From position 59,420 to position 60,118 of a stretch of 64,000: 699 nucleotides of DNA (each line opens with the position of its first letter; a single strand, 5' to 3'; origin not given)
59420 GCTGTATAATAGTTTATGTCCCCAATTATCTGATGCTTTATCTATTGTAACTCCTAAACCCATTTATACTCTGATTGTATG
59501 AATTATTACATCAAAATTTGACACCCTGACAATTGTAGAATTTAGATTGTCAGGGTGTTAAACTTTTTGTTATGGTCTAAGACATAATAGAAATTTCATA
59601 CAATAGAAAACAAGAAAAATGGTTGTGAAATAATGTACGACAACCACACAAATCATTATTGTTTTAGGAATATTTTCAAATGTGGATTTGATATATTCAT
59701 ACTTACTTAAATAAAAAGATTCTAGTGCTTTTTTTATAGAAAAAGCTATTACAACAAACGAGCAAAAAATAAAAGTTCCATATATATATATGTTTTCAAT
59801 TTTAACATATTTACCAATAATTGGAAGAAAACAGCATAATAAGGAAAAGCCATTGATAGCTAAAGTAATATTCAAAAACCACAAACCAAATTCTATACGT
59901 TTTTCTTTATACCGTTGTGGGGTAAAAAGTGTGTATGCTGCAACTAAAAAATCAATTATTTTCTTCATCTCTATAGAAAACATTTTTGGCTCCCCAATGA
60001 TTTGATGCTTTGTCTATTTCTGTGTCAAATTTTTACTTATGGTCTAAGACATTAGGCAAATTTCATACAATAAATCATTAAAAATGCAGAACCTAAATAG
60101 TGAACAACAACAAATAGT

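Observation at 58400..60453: Array of four paralogous 3-TM immunity genes, with two clear relics and one weaker trace of toxin 3' ends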

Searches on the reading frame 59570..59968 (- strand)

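Call 5: search_protein_families(library=pfam, proteins=[window:59570-59968:-], max_evalue=0.01)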
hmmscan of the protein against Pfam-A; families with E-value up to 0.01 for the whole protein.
window:59570-59968:- (132 aa): 0 families

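Call 8: search_protein_families(library=ncbifam, proteins=[window:59570-59968:-], max_evalue=0.01)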
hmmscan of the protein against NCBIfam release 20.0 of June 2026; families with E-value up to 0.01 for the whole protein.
window:59570-59968:- (132 aa): 1 family
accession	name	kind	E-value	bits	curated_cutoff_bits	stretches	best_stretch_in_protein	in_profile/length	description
NF046002.1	MAG3450_fam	equivalog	0.0019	18.4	70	1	7-80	14-86/121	MAG3450 family membrane protein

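Call 72: search_protein_families(library=padloc, proteins=[window:59573-59968:-], max_evalue=0.01)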
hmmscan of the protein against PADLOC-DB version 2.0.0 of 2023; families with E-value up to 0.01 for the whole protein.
window:59573-59968:- (132 aa): 0 families
